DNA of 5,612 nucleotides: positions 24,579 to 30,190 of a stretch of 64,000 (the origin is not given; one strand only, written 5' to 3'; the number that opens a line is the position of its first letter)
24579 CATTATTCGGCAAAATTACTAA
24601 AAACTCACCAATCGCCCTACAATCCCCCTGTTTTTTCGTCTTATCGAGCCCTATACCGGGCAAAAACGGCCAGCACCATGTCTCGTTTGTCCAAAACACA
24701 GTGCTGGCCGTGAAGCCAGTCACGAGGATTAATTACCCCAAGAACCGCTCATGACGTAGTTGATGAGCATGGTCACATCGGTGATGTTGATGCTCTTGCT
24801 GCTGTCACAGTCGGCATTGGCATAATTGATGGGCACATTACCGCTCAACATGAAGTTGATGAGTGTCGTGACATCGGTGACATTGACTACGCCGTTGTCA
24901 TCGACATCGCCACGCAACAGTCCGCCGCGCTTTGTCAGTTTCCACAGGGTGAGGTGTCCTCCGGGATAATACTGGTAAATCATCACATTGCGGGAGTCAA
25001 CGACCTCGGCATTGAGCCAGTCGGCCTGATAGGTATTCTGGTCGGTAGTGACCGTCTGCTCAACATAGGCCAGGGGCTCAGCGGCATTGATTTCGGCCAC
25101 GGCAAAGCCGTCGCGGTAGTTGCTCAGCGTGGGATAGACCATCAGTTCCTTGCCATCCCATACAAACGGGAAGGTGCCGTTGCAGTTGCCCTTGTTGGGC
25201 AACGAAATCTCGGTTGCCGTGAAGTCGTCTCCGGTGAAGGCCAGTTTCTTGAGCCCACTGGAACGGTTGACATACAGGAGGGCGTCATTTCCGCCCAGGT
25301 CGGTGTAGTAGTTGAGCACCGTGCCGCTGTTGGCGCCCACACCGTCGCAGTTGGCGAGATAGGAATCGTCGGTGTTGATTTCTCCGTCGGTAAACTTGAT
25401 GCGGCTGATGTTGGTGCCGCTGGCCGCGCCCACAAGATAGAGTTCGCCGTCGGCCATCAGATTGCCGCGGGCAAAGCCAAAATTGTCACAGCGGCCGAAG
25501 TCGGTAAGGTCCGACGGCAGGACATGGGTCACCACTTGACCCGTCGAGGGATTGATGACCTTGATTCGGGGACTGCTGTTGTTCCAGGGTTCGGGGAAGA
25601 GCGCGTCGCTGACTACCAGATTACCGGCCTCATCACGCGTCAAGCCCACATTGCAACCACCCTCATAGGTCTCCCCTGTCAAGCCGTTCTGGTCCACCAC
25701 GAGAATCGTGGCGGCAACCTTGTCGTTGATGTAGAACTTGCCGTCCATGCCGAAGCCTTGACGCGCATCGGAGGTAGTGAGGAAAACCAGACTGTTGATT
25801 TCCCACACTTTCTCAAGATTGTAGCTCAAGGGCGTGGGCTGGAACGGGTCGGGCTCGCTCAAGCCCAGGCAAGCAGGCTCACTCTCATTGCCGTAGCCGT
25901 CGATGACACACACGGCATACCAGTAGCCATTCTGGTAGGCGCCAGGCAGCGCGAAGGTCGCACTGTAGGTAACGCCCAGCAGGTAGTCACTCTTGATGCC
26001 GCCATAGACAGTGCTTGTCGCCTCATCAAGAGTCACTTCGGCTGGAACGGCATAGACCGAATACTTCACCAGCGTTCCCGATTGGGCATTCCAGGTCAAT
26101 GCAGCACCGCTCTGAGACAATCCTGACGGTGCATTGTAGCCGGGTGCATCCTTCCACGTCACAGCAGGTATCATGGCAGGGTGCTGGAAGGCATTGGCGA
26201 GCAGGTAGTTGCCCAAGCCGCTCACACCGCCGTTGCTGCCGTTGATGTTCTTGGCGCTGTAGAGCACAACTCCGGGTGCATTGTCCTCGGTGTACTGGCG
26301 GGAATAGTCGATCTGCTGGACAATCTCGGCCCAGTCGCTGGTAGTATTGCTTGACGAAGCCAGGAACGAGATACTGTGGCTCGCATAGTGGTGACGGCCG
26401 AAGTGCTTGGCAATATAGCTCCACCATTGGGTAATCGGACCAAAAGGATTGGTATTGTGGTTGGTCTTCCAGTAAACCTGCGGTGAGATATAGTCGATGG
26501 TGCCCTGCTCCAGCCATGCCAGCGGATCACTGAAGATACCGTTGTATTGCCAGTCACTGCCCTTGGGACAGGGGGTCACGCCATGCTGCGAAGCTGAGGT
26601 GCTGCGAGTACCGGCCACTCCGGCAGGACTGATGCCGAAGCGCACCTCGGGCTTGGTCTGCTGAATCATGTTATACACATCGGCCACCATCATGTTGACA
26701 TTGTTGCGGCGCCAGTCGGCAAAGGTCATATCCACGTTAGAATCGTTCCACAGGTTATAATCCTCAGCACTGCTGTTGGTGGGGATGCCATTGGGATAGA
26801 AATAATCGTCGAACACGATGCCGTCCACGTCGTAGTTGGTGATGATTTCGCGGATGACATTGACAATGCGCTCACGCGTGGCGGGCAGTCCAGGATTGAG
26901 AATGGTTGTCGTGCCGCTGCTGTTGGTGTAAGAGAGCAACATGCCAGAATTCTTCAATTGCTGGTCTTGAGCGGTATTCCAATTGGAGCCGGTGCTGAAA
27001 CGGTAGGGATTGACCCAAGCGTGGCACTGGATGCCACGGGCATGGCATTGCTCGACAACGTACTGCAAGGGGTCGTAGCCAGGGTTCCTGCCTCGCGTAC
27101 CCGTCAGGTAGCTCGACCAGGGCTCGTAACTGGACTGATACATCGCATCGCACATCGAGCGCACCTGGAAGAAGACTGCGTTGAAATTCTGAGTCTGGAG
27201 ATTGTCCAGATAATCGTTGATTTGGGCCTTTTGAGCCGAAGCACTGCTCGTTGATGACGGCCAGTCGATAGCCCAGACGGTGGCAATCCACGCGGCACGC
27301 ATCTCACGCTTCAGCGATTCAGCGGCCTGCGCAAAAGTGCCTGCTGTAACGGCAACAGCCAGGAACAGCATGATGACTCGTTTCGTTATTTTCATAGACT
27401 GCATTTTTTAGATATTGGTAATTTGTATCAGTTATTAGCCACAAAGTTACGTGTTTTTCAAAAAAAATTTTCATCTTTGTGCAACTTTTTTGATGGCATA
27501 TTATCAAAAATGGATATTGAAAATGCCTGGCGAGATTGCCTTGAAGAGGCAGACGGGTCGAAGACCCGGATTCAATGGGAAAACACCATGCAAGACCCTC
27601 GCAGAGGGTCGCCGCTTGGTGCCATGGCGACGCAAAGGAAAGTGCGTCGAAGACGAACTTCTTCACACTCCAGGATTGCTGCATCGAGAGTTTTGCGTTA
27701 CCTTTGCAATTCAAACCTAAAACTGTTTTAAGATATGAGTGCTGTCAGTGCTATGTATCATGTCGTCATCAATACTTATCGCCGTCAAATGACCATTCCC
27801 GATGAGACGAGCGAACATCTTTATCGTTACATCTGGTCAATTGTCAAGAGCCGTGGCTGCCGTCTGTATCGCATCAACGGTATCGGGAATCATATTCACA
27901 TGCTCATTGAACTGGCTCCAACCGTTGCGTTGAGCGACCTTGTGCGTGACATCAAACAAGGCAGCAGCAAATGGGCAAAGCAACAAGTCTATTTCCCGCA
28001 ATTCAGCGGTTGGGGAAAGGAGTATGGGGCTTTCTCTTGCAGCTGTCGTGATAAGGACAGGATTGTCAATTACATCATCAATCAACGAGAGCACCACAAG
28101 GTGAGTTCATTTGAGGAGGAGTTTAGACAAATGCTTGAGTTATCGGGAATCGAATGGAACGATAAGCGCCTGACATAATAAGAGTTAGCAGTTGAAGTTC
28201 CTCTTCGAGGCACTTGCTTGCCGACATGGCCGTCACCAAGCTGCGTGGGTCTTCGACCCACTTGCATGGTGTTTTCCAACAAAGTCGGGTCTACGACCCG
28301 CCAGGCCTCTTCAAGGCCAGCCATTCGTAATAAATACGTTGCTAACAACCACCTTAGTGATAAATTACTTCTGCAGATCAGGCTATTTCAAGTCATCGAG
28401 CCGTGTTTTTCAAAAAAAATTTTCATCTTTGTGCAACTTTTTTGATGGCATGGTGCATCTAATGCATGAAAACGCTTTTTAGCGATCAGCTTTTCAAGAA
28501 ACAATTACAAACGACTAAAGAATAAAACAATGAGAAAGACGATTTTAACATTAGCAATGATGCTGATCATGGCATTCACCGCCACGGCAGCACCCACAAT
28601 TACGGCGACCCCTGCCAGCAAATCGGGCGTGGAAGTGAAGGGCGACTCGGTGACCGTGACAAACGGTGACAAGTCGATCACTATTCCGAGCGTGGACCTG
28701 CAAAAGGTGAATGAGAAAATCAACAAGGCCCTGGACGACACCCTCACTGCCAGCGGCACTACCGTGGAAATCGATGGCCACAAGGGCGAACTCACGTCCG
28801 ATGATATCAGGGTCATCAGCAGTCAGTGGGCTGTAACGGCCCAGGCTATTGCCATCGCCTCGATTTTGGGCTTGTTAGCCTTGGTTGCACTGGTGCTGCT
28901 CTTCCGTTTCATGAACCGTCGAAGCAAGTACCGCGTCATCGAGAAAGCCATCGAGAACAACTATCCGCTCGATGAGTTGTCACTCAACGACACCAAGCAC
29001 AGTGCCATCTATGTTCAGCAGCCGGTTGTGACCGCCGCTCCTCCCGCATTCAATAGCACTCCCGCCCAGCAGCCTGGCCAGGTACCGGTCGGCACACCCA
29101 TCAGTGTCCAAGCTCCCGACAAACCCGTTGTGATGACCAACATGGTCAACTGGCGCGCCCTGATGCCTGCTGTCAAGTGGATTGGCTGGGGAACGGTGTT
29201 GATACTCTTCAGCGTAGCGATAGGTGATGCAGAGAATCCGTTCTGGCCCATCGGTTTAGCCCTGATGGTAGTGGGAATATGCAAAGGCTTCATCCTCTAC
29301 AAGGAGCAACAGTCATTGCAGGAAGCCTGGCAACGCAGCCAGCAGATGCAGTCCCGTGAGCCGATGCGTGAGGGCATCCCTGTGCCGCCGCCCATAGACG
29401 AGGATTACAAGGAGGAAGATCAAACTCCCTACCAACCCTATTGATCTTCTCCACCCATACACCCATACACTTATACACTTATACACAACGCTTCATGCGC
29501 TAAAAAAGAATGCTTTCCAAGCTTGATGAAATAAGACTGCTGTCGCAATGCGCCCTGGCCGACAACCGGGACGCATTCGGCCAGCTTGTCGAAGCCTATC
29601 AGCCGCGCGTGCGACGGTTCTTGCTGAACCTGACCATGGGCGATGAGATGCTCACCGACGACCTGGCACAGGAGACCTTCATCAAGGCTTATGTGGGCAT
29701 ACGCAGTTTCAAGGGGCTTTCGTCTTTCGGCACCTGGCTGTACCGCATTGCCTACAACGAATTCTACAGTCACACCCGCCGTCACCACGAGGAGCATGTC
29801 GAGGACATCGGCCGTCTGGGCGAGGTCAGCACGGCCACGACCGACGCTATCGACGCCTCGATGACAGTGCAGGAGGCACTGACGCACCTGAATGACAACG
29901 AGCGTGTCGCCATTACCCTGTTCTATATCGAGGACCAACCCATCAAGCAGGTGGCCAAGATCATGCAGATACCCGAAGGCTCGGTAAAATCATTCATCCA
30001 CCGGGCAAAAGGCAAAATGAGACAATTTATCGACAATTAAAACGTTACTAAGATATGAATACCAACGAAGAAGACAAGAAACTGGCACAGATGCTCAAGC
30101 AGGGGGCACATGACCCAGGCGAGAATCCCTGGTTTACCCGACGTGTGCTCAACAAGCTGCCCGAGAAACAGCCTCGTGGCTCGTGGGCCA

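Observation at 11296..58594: Five secreted hydrolases of three unrelated catalytic classes share a C-terminal dockerin-like double repeat and have no recognisable T9SS sorting domain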

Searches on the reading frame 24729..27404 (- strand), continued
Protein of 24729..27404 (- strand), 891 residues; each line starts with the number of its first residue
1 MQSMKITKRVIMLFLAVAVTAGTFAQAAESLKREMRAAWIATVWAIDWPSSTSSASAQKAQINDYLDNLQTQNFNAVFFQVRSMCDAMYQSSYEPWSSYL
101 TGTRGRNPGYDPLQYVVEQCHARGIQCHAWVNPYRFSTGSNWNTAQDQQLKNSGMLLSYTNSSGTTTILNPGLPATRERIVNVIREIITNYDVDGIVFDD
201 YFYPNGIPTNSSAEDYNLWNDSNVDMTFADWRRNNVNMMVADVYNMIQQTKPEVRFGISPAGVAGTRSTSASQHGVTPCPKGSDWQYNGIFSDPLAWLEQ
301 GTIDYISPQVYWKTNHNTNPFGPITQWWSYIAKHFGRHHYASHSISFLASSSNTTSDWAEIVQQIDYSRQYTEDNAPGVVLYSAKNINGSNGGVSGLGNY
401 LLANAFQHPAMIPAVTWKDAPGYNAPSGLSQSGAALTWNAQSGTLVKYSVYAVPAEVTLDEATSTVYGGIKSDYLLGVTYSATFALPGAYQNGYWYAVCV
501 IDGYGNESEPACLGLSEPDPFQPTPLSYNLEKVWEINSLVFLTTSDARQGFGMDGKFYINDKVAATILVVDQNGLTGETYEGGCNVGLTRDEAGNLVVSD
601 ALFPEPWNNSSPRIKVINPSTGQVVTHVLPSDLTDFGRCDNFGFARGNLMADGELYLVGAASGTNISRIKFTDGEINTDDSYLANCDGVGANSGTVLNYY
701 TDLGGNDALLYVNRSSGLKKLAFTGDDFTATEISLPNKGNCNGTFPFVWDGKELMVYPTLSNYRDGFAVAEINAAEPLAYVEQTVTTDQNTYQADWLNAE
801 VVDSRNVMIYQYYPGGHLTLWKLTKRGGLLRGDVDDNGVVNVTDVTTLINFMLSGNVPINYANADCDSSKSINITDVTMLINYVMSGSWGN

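Call 59: search_solved_structures(query=A2, max_evalue=10, show_alignments=2)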
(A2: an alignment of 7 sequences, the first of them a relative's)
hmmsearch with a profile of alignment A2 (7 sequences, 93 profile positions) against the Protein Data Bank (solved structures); distinct sequences matched with E-value up to 10: 3.
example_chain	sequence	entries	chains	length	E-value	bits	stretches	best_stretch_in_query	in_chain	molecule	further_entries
3bwh_A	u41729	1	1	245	0.25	14.7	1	35-88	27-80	cucurmosin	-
2os3_A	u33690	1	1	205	0.33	14.4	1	45-81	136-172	Peptide deformylase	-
6vw9_A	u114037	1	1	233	1.4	12.4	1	49-85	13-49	K+/Cl-Cotransporter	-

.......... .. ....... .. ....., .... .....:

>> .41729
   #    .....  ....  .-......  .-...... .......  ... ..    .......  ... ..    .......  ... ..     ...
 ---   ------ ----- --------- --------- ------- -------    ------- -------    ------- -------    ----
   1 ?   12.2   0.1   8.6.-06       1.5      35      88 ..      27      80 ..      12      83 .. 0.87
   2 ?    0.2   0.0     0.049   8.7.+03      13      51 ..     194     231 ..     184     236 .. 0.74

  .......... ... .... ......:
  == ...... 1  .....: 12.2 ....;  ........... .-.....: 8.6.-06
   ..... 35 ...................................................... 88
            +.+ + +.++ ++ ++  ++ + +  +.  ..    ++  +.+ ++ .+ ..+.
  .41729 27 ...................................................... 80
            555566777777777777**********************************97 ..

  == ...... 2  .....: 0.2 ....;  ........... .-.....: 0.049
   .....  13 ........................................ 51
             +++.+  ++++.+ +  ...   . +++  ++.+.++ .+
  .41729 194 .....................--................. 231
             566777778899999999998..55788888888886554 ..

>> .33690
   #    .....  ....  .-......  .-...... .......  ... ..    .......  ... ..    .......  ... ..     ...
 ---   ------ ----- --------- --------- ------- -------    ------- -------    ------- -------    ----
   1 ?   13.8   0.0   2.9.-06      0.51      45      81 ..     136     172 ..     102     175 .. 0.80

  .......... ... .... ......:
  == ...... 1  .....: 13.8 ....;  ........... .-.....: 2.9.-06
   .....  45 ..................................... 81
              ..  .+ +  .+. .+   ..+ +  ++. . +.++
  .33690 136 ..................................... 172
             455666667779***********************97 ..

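Call 64: search_protein_families(library=pfam, proteins=[L026:1724-4804:-, L026:5185-6363:-, L026:6405-7904:-, L026:8168-9340:+, L026:13667-15109:+, L026:15234-16661:+, L026:16712-19111:+, L026:19302-22730:+, L037:12213-15311:+], max_evalue=0.01)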
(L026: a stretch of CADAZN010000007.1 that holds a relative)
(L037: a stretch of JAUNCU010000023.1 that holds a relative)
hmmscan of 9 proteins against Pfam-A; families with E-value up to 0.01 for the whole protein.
L026:1724-4804:- (1026 aa): 4 families
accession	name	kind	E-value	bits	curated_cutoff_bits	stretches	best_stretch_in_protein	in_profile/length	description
PF13715.12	CarbopepD_reg_2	-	5.4e-17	62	32.2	1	22-103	1-88/88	CarboxypepD_reg-like domain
PF07715.20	Plug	-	8.3e-17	62.1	23.9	1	112-224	2-107/107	TonB-dependent Receptor Plug Domain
PF13620.12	CarboxypepD_reg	-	4.4e-08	33.8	32.3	1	22-82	2-70/82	Carboxypeptidase regulatory-like domain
PF11578.13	DUF3237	-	0.0034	17.6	24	0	20-80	31-91/149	Protein of unknown function (DUF3237)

L026:5185-6363:- (392 aa): 1 family
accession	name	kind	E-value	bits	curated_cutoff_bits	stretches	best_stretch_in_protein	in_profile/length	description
PF07603.17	Lcl_C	-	9.2e-07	29.6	34.9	1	272-365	38-99/117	Lcl C-terminal domain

L026:6405-7904:- (499 aa): 4 families
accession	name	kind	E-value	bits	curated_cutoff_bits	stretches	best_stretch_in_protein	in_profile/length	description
PF14262.12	Cthe_2159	-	4.8e-47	160.9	25.8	2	133-387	11-261/262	Carbohydrate-binding domain-containing protein Cthe_2159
PF00404.24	Dockerin_1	-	5e-10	39.9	22.9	1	24-73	1-53/57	Dockerin type I domain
PF01957.25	NfeD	-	0.0015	19.2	29.1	0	411-428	17-33/57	NfeD-like C-terminal, partner-binding domain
PF21385.2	ACCA_BT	-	0.0031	17.8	27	0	89-142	44-97/120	Acetyl-CoA carboxylase, BT domain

L026:8168-9340:+ (390 aa): 1 family
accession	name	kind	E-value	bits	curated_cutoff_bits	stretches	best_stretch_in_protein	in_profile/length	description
PF05226.16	CHASE2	-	1.2e-15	58.3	26.3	1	48-291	20-253/257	CHASE2 domain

L026:13667-15109:+ (480 aa): 1 family
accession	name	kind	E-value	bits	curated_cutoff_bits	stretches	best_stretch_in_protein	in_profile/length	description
PF00404.24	Dockerin_1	-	7.7e-09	36.1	22.9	1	424-472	1-52/57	Dockerin type I domain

L026:15234-16661:+ (475 aa): 1 family
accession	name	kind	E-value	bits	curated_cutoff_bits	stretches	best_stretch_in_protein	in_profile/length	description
PF00404.24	Dockerin_1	-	4.8e-08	33.5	22.9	1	418-466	1-52/57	Dockerin type I domain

L026:16712-19111:+ (799 aa): 3 families
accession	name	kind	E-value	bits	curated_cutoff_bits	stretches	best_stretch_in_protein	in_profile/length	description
PF09992.14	NAGPA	-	2.2e-28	100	25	1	240-399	19-168/169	Phosphodiester glycosidase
PF00404.24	Dockerin_1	-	9.1e-10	39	22.9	1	743-793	1-54/57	Dockerin type I domain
PF02368.24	Big_2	-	2.7e-07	30.9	22.8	1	511-568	13-71/79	Bacterial Ig-like domain (group 2)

L026:19302-22730:+ (1142 aa): 7 families
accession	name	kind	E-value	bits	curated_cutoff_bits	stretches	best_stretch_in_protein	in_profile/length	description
PF00082.27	Peptidase_S8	-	3.8e-31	108.9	21.8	2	416-622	132-288/288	Subtilase family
PF00404.24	Dockerin_1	-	4.7e-11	43.2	22.9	1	1089-1140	2-56/57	Dockerin type I domain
PF00041.27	fn3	-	2.1e-06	28.3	25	1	1015-1077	29-83/84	Fibronectin type III domain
PF22066.2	Cep192_D8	-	5.9e-06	26.9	33.5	1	799-838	61-100/101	Cep192 domain 8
PF24507.1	Ig_CFAP65_4th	-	1.2e-05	26.1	27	1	779-838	20-76/76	CFAP65, fourth Ig-like domain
PF22073.2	Cep192_D4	-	0.00015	22.3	35.5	0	799-836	69-109/112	Cep192 domain 4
PF00630.25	Filamin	-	0.0011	20.1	26.9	0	655-741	19-91/93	Filamin/ABP280 repeat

L037:12213-15311:+ (1033 aa): 3 families
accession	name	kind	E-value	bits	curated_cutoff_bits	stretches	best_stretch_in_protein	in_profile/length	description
PF02638.21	GHL10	-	4.4e-54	184.1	27.9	1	42-360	1-302/311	Glycosyl hydrolase-like 10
PF00404.24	Dockerin_1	-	2.4e-08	34.5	22.9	1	979-1032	1-57/57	Dockerin type I domain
PF00036.39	EF-hand_1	-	0.0026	17.6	25.4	0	1008-1028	6-26/29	EF hand domain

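Call 80: search_protein_families(library=pfam, alignment_id=A4, max_evalue=0.00001)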
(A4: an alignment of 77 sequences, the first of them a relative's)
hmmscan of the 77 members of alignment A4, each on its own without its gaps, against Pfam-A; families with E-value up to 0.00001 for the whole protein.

A. member 1, L006:18013-18948:- (312 aa): 1 family
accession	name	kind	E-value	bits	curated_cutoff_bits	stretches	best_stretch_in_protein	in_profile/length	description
PF00404.24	Dockerin_1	-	3.5e-08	33.9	22.9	1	254-308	2-57/57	Dockerin type I domain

B. families by the number of members that match (of 77 scanned): 23 families
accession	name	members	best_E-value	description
PF00404.24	Dockerin_1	63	3.1e-14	Dockerin type I domain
PF03781.23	FGE-sulfatase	17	4.3e-97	Sulfatase-modifying factor enzyme 1-like domain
PF02638.21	GHL10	12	5e-57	Glycosyl hydrolase-like 10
PF14262.12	Cthe_2159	11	2.4e-48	Carbohydrate-binding domain-containing protein Cthe_2159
PF01640.23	Peptidase_C10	4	3.9e-51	Peptidase C10 family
PF13734.11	Inhibitor_I69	4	1.7e-18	Spi protease inhibitor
PF13944.12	Calycin_like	4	4.8e-17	Calycin-like beta-barrel domain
PF13306.12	LRR_5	3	1.1e-137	BspA type Leucine rich repeat region (6 copies)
PF08757.17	CotH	3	4.9e-45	CotH kinase protein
PF00128.31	Alpha-amylase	2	5.8e-35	Alpha amylase, catalytic domain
PF00082.27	Peptidase_S8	2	3.5e-31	Subtilase family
PF09992.14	NAGPA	2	2.3e-28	Phosphodiester glycosidase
PF12799.13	LRR_4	2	3.2e-08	Leucine Rich repeats (2 copies)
PF16657.11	Malt_amylase_C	2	2.1e-07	Maltogenic Amylase, C-terminal domain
PF04231.19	Endonuclease_1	1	1.5e-62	Endonuclease I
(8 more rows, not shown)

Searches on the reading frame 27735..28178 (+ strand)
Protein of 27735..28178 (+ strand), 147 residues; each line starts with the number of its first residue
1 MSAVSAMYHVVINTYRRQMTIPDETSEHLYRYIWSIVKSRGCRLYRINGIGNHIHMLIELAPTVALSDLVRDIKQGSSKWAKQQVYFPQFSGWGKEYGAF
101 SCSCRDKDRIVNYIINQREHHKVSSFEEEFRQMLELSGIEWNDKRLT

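Call 90: search_solved_structures(query=window:27735-28178:+, max_evalue=0.01)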
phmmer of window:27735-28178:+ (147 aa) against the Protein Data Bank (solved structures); distinct sequences matched with E-value up to 0.01: 6.
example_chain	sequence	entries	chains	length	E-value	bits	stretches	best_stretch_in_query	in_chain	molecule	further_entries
2f4f_A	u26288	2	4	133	5.6e-05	26.6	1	7-114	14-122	Transposase, putative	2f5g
2fyx_A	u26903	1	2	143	7.5e-05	26.2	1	7-118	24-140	transposase, putative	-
2xm3_A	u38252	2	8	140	0.00031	24.2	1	7-117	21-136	TRANSPOSASE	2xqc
2xma_A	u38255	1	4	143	0.00033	24.1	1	7-117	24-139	TRANSPOSASE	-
2xo6_A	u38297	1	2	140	0.00061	23.3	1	7-94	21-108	TRANSPOSASE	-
2ec2_A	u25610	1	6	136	0.0016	21.9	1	8-81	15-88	136aa long hypothetical transposase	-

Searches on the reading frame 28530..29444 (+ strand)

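Call 17: search_protein_families(library=pfam, proteins=[window:28530-29444:+], max_evalue=0.01)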
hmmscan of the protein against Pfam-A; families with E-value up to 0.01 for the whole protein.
window:28530-29444:+ (304 aa): 2 families
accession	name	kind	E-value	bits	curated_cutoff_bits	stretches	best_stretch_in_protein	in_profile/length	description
PF19762.4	DUF6249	-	6e-09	36.2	33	1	109-154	4-50/104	Domain of unknown function (DUF6249)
PF04145.20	Ctr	-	0.0073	17.3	25.3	0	92-159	9-65/151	Ctr copper transporter family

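Call 27: search_protein_families(library=ncbifam, proteins=[window:28530-29444:+], max_evalue=0.01)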
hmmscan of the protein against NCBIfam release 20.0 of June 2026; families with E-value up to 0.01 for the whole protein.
window:28530-29444:+ (304 aa): 1 family
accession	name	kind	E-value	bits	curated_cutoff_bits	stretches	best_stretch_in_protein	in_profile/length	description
TIGR00966.2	transloc_SecF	equivalog_domain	0.0084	15.6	160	0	35-130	64-148/279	protein translocase subunit SecF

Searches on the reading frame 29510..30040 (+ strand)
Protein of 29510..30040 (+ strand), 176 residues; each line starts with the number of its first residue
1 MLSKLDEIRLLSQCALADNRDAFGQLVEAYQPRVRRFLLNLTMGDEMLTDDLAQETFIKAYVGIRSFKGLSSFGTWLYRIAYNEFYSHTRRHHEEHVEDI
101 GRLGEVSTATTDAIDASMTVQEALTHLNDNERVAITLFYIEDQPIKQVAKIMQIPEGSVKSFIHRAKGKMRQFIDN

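Call 17: search_protein_families(library=pfam, proteins=[window:29510-30040:+], max_evalue=0.01)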
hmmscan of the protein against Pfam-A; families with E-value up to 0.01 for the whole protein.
window:29510-30040:+ (176 aa): 3 families
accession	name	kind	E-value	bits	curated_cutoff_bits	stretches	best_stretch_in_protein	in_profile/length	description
PF04542.20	Sigma70_r2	-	4.4e-17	62.1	24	1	26-92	1-68/71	Sigma-70 region 2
PF08281.18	Sigma70_r4_2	-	1.5e-13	50.6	25.7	1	119-170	3-54/54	Sigma-70, region 4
PF04545.22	Sigma70_r4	-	1.2e-09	38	24.1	1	123-172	1-50/50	Sigma-70, region 4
